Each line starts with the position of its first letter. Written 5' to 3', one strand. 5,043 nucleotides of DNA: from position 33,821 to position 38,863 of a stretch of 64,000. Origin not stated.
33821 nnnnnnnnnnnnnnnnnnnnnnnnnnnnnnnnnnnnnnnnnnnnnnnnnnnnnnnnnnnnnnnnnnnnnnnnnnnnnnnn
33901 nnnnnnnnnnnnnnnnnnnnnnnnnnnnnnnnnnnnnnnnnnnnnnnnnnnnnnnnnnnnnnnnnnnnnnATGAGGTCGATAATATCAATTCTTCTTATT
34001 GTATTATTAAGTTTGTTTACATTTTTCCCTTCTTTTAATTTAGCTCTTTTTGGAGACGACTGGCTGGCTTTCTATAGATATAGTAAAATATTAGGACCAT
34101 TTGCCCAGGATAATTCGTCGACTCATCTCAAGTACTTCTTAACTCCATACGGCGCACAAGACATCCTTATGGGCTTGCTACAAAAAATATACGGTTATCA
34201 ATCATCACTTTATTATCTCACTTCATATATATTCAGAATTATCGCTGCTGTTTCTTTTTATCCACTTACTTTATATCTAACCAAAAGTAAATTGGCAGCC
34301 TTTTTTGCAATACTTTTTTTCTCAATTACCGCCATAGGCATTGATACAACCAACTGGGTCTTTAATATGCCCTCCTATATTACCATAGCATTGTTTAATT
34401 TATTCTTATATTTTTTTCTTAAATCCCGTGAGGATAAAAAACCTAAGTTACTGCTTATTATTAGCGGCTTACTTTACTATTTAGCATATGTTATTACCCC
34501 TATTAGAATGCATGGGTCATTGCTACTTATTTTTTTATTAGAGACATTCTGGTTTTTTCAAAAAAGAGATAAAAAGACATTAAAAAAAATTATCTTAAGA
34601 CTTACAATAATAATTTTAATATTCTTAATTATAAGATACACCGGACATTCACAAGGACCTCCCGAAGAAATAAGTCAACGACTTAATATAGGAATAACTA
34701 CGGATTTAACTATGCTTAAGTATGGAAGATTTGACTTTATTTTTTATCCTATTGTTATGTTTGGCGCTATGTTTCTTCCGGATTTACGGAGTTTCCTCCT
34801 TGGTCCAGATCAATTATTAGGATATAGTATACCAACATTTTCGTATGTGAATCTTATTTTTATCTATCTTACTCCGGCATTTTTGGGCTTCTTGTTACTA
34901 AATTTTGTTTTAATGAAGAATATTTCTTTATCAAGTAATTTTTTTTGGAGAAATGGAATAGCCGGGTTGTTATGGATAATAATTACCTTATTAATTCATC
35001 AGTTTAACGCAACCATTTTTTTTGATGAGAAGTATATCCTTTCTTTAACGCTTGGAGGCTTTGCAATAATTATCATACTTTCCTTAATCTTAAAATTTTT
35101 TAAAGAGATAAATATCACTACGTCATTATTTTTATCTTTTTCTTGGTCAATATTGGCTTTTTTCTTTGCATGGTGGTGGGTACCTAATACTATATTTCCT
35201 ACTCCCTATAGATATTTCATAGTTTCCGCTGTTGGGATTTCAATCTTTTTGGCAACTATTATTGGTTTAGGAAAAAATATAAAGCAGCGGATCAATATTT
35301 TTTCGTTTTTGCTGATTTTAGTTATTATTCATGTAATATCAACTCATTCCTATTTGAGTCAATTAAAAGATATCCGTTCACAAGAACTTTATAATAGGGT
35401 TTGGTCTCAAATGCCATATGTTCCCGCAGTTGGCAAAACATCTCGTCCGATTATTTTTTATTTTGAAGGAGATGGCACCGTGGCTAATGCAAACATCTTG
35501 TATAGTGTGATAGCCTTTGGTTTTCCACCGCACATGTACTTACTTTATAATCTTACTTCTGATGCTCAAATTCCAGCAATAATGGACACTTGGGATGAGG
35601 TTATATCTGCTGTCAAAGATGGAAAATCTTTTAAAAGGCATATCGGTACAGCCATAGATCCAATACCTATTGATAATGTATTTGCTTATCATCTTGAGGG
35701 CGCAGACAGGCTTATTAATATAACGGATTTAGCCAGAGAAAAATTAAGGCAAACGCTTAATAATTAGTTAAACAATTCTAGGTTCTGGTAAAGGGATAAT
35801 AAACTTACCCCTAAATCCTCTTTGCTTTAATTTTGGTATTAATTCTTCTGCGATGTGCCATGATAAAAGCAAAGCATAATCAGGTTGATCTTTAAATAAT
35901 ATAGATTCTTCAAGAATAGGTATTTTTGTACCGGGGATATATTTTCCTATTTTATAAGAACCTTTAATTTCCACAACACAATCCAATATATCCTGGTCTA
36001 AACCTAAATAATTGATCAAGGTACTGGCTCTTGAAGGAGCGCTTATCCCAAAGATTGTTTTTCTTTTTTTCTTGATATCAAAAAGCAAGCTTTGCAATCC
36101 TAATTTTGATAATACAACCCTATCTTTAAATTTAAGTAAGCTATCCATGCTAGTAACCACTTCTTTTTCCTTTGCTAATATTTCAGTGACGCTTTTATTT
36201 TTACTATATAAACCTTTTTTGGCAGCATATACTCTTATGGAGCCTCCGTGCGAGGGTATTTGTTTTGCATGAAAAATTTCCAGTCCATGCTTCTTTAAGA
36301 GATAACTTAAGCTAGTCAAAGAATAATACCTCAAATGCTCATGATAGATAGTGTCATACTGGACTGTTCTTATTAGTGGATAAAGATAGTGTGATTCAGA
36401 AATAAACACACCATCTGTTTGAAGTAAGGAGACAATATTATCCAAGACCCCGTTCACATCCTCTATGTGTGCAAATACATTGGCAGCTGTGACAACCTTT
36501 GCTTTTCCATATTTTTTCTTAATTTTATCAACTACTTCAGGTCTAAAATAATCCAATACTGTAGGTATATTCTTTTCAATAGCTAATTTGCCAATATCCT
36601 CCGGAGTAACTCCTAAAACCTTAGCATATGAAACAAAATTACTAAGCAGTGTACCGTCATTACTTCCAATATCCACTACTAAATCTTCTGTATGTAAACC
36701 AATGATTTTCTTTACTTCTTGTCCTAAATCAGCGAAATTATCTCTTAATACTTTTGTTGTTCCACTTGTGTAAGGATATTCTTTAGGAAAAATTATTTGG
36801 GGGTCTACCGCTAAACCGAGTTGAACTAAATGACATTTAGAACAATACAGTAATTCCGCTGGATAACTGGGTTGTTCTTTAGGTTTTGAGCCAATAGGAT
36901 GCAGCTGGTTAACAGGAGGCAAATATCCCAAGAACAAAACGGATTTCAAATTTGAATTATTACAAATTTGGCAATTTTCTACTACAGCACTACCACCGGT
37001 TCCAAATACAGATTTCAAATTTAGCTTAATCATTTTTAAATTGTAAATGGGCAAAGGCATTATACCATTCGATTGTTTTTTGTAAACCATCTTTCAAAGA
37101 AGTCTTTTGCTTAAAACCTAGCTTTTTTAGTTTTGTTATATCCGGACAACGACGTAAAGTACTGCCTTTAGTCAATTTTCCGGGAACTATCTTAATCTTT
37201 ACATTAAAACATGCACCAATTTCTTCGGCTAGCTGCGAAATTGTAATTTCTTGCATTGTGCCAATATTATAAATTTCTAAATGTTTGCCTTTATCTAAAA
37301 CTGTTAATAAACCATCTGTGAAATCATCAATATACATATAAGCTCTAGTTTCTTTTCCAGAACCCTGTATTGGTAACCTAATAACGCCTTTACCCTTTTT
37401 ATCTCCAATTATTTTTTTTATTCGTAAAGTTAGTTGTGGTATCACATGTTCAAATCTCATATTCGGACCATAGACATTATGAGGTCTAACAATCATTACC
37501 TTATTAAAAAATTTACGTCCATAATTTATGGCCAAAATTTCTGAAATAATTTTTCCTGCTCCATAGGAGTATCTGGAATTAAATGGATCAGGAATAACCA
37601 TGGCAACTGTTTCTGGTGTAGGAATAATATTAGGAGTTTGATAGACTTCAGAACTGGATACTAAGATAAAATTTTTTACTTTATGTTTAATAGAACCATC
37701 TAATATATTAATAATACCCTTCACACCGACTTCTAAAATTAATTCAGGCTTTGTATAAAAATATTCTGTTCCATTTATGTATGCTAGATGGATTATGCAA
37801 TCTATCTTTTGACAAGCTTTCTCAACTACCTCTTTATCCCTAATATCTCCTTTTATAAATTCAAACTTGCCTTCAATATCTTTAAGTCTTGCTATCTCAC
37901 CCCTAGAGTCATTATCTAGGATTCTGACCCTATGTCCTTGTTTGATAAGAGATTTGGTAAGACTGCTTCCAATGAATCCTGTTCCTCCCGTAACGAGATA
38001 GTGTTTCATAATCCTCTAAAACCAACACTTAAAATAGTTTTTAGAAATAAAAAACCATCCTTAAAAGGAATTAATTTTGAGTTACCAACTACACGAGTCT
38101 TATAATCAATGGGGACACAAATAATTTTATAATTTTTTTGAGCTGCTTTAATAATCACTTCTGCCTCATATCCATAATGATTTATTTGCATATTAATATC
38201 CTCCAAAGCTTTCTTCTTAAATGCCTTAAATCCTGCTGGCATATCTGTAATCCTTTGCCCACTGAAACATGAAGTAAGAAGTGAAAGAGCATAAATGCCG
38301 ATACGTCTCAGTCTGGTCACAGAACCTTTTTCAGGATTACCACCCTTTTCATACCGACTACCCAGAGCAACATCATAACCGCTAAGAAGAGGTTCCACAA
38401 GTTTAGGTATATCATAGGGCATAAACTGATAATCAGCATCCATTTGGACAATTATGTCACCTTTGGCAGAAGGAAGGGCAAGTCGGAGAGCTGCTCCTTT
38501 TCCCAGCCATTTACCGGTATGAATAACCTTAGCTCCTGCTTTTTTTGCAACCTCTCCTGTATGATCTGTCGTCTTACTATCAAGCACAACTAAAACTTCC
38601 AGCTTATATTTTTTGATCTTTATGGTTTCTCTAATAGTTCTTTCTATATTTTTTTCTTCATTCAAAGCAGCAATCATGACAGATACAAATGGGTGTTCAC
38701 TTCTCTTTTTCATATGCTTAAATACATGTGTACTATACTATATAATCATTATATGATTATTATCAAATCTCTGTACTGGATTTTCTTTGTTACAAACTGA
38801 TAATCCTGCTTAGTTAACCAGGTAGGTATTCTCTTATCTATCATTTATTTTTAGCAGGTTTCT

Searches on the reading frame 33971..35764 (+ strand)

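Call 8: search_protein_families(library=pfam, proteins=[window:33971-35764:+], max_evalue=0.001)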
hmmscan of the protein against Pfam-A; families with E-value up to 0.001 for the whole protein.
window:33971-35764:+ (598 aa): 0 families

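Call 31: search_protein_families(library=pfam, proteins=[window:33971-35764:+], max_evalue=5)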
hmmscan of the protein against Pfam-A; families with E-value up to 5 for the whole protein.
window:33971-35764:+ (598 aa): 1 family
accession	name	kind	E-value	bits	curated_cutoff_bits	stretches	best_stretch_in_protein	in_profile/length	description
PF11712.13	Vma12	-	0.036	14.5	25.5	1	376-430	67-123/137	Endoplasmic reticulum-based factor for assembly of V-ATPase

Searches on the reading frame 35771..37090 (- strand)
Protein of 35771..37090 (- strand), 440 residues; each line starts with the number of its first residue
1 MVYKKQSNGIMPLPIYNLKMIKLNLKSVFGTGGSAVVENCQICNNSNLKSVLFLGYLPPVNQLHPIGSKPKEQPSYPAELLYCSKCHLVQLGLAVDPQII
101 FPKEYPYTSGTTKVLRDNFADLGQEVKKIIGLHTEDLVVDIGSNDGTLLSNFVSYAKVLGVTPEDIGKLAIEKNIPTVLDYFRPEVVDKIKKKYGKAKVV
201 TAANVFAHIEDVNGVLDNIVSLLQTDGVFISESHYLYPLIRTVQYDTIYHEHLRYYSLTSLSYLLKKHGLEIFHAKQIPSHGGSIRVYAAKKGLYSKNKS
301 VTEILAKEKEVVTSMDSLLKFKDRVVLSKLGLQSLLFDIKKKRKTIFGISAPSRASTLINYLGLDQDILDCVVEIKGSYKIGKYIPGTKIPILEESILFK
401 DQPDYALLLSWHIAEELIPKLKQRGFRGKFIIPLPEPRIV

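Call 8: search_protein_families(library=pfam, proteins=[window:35771-37090:-], max_evalue=0.001)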
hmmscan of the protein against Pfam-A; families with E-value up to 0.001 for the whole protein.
window:35771-37090:- (440 aa): 5 families
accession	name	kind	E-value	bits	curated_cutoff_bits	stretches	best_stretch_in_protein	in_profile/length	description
PF08484.17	Methyltransf_14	-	2.7e-39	135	23.5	1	279-435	1-160/160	C-methyltransferase C-terminal domain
PF08421.16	Methyltransf_13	-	1.2e-14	54.7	31.3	1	40-101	1-62/62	Putative zinc binding domain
PF13489.12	Methyltransf_23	-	2.4e-13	50.6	27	1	124-274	11-163/164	Methyltransferase domain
PF08242.18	Methyltransf_12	-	2.7e-05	25.2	30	1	139-229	1-98/98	Methyltransferase domain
PF13847.12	Methyltransf_31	-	0.00039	20.6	27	0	189-247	65-126/145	Methyltransferase domain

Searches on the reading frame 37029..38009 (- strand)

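Call 8: search_protein_families(library=pfam, proteins=[window:37029-38009:-], max_evalue=0.001)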
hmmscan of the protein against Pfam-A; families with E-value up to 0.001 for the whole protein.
window:37029-38009:- (327 aa): 11 families
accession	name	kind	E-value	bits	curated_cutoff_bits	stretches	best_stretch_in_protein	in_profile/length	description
PF01370.27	Epimerase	-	5.4e-48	163.9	20.9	1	5-250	2-240/240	NAD dependent epimerase/dehydratase family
PF16363.11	GDP_Man_Dehyd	-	1.8e-42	146.4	27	1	5-312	1-332/332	GDP-mannose 4,6 dehydratase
PF01073.25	3Beta_HSD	-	3.8e-23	82.3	22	1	5-188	1-190/280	3-beta hydroxysteroid dehydrogenase/isomerase family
PF02719.21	Polysacc_synt_2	-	1.2e-13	51.4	20.2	1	5-133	2-142/293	Polysaccharide biosynthesis protein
PF13460.12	NAD_binding_10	-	1.7e-11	44.7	27.2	1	8-126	1-106/184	NAD(P)H-binding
PF07993.18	NAD_binding_4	-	1.5e-09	37.8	20.1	1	6-181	1-209/258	Male sterility protein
PF05368.20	NmrA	-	7.5e-09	36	27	1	5-77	6-78/298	NmrA-like family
PF08659.16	KR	-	8.6e-08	32.7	22.6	1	4-120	3-137/180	KR domain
PF00106.31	adh_short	-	6e-07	29.6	26.6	1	2-69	1-71/195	short chain dehydrogenase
PF04321.23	RmlD_sub_bind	-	4e-05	23.3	27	1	4-182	3-154/287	RmlD substrate binding domain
PF02254.24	TrkA_N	-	0.0004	21.1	23.8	1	9-66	5-59/116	TrkA-N domain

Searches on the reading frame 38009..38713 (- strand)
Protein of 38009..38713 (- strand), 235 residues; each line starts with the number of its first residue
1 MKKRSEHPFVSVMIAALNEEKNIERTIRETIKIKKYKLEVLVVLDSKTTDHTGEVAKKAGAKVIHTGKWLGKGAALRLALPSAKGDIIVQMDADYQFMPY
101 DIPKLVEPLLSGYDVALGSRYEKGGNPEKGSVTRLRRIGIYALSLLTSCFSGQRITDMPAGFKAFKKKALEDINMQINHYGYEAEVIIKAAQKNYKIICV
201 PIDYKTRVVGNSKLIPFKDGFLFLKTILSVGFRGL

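Call 8: search_protein_families(library=pfam, proteins=[window:38009-38713:-], max_evalue=0.001)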
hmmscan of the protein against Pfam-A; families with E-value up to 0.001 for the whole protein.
window:38009-38713:- (235 aa): 2 families
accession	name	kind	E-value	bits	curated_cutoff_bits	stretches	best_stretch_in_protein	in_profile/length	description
PF00535.33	Glycos_transf_2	-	1.1e-28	100.7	23.3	1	11-173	1-167/168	Glycosyl transferase family 2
PF13641.12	Glyco_tranf_2_3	-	5.6e-09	36.8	27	1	8-111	2-114/230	Glycosyltransferase like family 2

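Call 20: search_protein_families(library=ncbifam, proteins=[window:38009-38713:-], max_evalue=0.00001)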
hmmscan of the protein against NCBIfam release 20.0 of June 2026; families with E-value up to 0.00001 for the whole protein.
window:38009-38713:- (235 aa): 8 families
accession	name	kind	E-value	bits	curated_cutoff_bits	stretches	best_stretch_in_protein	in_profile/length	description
TIGR04182.1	glyco_TIGR04182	equivalog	3.9e-39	134.8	325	1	10-229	2-216/293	S-layer glycoprotein N-glycosyltransferase AglJ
NF041391.1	DPhHxTase_Halo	equivalog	5.7e-32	110.4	375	1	16-231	3-209/213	dolichyl-phosphate hexose transferase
NF010496.0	PRK13915.1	equivalog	8.9e-19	67.7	262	1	7-117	30-150/307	glucosyl-3-phosphoglycerate synthase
NF058614.1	PPMAGASynPpgS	equivalog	7.2e-18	64.8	370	1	11-204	3-196/226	polyprenyl-phospho-N-acetylgalactosaminyl synthase PpgS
TIGR04283.1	glyco_like_mftF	equivalog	9.3e-14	51.5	182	1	10-121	1-107/221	TIGR04283 family arsenosugar biosynthesis glycosyltransferase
NF047588.1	GlcsyltransPgfSStrep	equivalog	2.4e-13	50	500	1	10-214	3-205/308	glycosyltransferase PgfS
TIGR03937.1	PgaC_IcaA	equivalog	4.4e-12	45.7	422.3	1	3-107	40-148/407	poly-beta-1,6-N-acetyl-D-glucosamine synthase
NF007986.1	PRK10714.1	equivalog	1.7e-10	40.4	529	1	10-214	8-210/316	undecaprenyl-phosphate 4-deoxy-4-formamido-L-arabinose transferase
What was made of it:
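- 38006..38713 (-): DPM1-type GT2 (235 aa, no TM), the best match in the window to a solved Dol-P-Man synthase. Further DPM1-like GT2s at 40200-40934(+) and 44247-45056(+). AglJ at 134.8 bits and Dol-P-hexose transferase at 110 bits, both sub-threshold (call 20).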

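Call 21: search_solved_structures(query=window:38009-38713:-, max_evalue=0.001)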
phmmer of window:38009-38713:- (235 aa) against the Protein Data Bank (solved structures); distinct sequences matched with E-value up to 0.001: 15.
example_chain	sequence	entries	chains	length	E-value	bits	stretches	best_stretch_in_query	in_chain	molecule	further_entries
5mlz_A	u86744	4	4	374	3.6e-22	82.2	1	10-225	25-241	Dolichol monophosphate mannose synthase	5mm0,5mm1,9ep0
4y6n_A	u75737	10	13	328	2.1e-09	40.4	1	10-118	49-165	Glucosyl-3-phosphoglycerate synthase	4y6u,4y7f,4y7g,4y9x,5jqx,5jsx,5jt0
3e25_A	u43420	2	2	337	2.2e-09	40.3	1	10-118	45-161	Putative uncharacterized protein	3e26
4ddz_A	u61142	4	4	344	2.3e-09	40.3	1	10-118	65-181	GLUCOSYL-3-PHOSPHOGLYCERATE SYNTHASE (GpgS) | Glucosyl-3-phosphoglycerate synthase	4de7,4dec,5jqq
7pdo_A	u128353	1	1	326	1.2e-08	38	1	10-117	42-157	Glucosyl-3-phosphoglycerate synthase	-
7p5l_A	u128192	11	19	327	1.2e-08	38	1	10-117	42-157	Glucosyl-3-phosphoglycerate synthase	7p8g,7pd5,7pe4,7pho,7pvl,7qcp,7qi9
3ckj_A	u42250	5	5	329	1.3e-08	37.8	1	10-118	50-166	Putative uncharacterized protein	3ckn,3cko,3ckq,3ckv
6p61_A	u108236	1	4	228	1.9e-07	34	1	6-102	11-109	Glycosyltransferase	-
9bhc_C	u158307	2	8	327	2.6e-07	33.6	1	10-166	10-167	Undecaprenyl-phosphate 4-deoxy-4-formamido-L-arabinose transferase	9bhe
8vxh_A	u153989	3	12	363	3.4e-07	33.2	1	10-166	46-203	Undecaprenyl-phosphate 4-deoxy-4-formamido-L-arabinose transferase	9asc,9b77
22ao_A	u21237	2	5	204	3.6e-07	33.1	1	6-205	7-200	GmaR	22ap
9hwj_A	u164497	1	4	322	9.9e-07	31.7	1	9-120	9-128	Undecaprenyl-phosphate 4-deoxy-4-formamido-L-arabinose transferase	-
5ekp_C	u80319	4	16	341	7.1e-06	28.9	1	10-126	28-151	Uncharacterized glycosyltransferase sll0501 | Glycosyltransferase sll0501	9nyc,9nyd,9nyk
5eke_A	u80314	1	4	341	7.1e-06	28.9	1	10-126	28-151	Uncharacterized glycosyltransferase sll0501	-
9nye_A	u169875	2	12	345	7.3e-06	28.8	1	10-126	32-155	Glycosyltransferase sll0501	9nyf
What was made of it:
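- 38006..38713 (-): PDB 5mlz DPMS, E 3.6e-22, over residues 10-225 (call 21).
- On GtrB/ArnC-type polyprenyl-phosphate glycosyltransferase (GT2): Met for 28295, 38006, 40200, 44247 (weak) and 50669 (calls 20, 21).
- GT2_50669, 38006, 40200, 28295 and 44247 align over their whole catalytic domain to Dol-P-Man synthase, AglJ, PpgS, ArnC or PgfS (calls 20, 21).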
